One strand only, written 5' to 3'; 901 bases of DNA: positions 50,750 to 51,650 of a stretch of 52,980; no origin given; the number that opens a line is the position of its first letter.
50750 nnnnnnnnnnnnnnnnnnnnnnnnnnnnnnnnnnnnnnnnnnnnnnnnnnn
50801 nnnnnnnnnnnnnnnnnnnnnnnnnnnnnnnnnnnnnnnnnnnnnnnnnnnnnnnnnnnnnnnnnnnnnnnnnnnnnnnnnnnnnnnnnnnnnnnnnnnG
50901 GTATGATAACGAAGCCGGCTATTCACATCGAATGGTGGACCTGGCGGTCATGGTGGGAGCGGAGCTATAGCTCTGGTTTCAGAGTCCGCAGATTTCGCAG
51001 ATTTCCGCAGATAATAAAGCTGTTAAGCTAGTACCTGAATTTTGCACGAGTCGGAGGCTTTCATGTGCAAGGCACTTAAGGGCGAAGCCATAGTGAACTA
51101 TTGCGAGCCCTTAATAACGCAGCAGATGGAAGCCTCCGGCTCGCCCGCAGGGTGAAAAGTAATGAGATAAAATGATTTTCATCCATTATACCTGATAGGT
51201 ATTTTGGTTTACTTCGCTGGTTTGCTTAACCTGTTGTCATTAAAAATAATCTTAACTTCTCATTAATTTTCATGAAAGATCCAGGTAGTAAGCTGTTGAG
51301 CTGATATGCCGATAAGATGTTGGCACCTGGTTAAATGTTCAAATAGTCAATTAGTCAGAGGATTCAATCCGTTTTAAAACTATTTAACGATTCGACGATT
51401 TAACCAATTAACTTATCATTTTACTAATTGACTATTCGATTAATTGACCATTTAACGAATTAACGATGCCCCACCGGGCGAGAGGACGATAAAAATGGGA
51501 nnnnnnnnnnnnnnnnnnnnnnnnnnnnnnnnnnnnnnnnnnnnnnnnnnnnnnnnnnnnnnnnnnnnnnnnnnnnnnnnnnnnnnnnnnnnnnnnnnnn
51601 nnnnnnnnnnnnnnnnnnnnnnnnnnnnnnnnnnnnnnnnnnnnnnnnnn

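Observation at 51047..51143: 97-nt strongly structured candidate RNA with strand-informative wobble pairs inside a MITE-like block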

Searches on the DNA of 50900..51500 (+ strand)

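Call 6: search_rna_families(source=window, start=50900, end=51500, threshold=evalue, max_evalue=10, show_alignments=3)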
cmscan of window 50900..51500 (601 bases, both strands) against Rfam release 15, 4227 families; matches with E-value up to 10: 7.
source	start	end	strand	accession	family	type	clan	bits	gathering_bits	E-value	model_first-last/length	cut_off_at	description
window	51328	51458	+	RF04225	MIR7502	Gene; miRNA;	-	21.6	71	6.4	1-143/143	no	MIR7502 microRNA precursor family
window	51325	51409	-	RF03436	mir-759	Gene; miRNA;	-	20.8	100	0.48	1-89/89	no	mir-759 microRNA precursor family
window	51146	51196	+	RF01183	SNORD19B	Gene; snRNA; snoRNA; CD-box;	CL00048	16.9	50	9.7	1-84/84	no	Small nucleolar RNA SNORD19B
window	51330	51424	-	RF04069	MIR6135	Gene; miRNA;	-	16.8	99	9.7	1-122/122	no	MIR6135 microRNA precursor family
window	51327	51406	-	RF03215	mir-5360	Gene; miRNA;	-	16.7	79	1.8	1-81/81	no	mir-5360 microRNA precursor family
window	51056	51134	-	RF03900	mir-9242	Gene; miRNA;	-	16.3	62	7.5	1-66/66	no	mir-9242 microRNA precursor family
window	51328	51407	+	RF04051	mir-8517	Gene; miRNA;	-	15.1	70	5.5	1-108/108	no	mir-8517 microRNA precursor family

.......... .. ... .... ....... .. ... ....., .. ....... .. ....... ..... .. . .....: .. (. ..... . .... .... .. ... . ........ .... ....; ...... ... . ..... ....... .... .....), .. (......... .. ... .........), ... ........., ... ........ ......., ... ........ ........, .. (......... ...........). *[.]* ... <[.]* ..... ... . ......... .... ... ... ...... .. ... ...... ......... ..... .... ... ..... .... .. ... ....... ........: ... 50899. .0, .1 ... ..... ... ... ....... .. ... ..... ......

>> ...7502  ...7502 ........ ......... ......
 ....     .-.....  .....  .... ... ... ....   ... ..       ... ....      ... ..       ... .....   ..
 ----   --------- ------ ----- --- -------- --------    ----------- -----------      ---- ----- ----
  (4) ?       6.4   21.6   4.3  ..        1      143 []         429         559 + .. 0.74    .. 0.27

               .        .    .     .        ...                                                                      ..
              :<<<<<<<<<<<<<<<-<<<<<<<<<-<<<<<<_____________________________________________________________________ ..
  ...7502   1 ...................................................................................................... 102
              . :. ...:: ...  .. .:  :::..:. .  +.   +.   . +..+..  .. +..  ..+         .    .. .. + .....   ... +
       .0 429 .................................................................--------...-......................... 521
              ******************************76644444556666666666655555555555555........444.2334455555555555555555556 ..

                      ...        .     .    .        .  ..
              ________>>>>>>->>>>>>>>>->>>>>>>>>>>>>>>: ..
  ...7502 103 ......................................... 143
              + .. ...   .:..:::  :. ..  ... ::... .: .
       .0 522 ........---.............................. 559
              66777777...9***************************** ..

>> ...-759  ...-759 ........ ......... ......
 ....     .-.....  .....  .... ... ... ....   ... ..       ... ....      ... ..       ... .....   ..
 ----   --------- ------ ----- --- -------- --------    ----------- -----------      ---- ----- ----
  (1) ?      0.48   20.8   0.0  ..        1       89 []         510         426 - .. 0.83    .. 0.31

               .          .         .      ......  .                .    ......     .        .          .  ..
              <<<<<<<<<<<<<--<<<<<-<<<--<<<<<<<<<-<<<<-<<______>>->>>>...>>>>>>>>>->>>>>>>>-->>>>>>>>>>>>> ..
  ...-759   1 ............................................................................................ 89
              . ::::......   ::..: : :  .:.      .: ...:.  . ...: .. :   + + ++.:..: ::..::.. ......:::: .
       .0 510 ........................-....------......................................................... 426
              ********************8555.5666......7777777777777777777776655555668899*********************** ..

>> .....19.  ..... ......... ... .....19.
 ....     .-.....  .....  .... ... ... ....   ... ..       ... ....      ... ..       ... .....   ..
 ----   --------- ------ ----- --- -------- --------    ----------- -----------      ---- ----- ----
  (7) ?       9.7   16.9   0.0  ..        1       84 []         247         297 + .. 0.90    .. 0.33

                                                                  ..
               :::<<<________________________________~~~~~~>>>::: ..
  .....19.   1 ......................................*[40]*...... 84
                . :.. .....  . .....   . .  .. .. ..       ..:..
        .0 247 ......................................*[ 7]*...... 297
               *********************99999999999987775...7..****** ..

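Call 44: build_rna_model(alignment_id=A2, structure=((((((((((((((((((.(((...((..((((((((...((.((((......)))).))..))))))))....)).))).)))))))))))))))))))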
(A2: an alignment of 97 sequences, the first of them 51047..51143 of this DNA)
Model R1 built from alignment A2 (97 sequences, 99 columns); structure: as given.
model positions 97; base pairs 37; branch points 0; effective number of sequences 0.89; information 0.59 bits per position. Calibrated on 0.2 Mb of random sequence (short: E-values are rough).
structure used (alignment columns):
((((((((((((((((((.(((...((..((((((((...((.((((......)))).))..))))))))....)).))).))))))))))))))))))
